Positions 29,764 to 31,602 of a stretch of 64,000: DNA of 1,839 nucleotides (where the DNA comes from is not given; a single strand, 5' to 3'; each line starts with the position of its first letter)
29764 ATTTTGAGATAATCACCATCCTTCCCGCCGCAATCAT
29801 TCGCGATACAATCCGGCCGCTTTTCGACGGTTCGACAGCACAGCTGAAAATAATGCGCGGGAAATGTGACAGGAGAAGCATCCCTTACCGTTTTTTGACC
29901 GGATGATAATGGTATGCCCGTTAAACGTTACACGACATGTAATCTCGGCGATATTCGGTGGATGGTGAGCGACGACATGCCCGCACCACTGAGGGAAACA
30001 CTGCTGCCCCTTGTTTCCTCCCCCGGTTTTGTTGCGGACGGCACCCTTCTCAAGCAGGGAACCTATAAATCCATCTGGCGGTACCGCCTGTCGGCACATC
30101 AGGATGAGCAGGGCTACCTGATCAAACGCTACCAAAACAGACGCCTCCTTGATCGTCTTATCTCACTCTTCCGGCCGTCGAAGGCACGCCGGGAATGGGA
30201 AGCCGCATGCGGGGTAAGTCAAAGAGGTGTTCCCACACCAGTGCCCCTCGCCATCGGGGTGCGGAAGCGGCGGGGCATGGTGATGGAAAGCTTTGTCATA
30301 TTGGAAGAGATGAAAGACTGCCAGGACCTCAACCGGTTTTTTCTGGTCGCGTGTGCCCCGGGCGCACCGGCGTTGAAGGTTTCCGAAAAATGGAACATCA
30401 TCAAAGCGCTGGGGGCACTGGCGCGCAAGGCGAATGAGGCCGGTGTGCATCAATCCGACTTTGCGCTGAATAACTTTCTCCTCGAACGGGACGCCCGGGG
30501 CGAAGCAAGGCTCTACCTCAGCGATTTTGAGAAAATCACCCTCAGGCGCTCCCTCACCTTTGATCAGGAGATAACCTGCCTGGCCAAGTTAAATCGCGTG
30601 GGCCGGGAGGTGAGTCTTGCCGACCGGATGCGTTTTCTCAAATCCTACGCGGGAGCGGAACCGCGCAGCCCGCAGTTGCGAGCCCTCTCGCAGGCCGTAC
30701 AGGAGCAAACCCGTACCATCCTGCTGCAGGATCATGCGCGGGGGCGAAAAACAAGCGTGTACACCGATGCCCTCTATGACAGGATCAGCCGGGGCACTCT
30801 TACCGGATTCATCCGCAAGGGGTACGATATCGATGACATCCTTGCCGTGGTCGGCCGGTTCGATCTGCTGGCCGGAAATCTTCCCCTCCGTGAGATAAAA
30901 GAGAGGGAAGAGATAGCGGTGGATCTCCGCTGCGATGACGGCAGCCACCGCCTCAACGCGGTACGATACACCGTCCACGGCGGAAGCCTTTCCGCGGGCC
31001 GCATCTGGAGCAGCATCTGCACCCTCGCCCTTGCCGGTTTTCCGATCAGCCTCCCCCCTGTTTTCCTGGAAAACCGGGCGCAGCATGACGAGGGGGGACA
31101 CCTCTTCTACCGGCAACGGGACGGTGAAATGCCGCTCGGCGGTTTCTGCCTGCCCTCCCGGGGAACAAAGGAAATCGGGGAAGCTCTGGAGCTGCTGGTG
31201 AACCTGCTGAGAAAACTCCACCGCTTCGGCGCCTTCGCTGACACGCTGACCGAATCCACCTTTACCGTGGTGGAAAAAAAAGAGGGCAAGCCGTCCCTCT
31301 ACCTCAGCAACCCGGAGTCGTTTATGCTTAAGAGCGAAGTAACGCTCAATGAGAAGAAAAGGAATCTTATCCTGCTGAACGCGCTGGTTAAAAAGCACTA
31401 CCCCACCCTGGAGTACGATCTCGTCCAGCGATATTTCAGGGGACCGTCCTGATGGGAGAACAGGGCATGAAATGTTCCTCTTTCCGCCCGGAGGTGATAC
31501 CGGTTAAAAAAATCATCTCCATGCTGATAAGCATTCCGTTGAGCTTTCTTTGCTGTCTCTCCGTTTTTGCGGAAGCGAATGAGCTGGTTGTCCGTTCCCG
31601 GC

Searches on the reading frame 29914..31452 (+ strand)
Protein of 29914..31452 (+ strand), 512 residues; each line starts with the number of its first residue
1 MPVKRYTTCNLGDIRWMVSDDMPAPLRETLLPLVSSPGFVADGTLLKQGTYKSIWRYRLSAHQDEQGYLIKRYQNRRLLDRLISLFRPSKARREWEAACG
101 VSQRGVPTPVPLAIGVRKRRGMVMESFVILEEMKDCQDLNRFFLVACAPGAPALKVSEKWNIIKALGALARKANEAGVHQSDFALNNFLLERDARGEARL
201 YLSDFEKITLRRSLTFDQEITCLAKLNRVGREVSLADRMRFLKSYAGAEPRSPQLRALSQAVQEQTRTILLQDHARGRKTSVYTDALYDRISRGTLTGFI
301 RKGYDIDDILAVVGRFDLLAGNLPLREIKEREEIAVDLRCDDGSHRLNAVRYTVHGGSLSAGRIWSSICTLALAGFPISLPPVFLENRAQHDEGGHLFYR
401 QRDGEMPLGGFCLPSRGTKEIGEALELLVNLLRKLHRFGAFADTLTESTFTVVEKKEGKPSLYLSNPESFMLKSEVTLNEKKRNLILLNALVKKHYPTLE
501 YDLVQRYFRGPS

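Call 60: search_protein_families(library=pfam, proteins=[window:29914-31452:+], max_evalue=0.0001)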
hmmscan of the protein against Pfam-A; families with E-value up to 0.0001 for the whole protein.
window:29914-31452:+ (512 aa): 1 family
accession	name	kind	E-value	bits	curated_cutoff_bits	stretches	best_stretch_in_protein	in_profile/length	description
PF06293.20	Kdo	-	8.8e-16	58.4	21.3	1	68-245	35-207/207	Lipopolysaccharide kinase (Kdo/WaaP) family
